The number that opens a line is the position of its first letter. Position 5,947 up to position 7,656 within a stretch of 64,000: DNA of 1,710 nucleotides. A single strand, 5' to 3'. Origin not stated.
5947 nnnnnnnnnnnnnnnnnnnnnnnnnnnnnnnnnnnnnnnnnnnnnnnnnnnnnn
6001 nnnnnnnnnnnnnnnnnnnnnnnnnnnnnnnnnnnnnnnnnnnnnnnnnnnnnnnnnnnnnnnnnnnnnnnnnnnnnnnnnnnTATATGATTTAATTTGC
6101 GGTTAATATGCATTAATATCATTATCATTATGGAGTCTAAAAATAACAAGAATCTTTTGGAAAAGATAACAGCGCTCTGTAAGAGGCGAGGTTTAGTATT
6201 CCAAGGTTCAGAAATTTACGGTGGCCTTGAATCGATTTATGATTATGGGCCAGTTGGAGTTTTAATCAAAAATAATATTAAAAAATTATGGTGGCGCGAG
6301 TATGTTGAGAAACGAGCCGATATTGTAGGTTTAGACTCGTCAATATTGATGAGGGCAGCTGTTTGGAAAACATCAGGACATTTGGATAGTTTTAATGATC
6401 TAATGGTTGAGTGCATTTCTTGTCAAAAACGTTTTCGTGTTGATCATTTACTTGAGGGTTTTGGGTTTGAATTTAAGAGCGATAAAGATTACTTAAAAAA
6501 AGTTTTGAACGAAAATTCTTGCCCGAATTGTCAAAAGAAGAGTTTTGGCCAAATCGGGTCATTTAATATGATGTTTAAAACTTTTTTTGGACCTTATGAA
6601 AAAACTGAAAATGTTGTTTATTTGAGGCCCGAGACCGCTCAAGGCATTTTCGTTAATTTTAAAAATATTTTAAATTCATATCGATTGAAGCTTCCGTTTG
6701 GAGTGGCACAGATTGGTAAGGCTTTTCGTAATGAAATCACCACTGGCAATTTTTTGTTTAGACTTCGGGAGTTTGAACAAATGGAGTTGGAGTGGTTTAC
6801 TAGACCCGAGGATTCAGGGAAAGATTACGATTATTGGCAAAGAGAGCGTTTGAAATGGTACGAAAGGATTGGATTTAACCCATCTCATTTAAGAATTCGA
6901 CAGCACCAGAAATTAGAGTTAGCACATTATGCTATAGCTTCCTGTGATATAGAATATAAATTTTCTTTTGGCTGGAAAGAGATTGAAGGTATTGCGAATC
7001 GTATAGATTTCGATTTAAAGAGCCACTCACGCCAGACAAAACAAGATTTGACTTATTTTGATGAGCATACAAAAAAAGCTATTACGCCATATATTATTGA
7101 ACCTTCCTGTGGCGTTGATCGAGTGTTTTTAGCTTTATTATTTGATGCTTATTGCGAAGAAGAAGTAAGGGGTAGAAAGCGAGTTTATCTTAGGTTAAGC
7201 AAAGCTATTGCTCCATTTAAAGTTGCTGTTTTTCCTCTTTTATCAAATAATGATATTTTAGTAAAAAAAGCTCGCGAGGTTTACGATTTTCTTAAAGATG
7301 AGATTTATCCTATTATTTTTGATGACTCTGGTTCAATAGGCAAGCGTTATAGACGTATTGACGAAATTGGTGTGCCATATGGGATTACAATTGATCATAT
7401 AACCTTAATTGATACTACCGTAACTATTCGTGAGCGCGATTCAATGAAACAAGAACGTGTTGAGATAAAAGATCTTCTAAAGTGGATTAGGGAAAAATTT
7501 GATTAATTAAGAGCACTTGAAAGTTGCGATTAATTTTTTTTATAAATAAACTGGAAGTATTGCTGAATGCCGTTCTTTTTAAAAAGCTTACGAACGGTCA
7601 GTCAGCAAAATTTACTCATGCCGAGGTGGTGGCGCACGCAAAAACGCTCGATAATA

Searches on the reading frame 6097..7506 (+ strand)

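Call 10: search_protein_families(library=pfam, proteins=[window:6097-7506:+], max_evalue=0.00001)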
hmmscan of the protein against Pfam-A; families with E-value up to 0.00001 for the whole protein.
window:6097-7506:+ (469 aa): 2 families
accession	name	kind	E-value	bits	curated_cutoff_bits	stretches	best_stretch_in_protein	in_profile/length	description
PF03129.25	HGTP_anticodon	-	6.5e-21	74.7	21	1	375-467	1-94/94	Anticodon binding domain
PF00587.30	tRNA-synt_2b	-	7.4e-15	55.9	29.3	1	171-348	8-176/179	tRNA synthetase class II core domain (G, H, P, S and T)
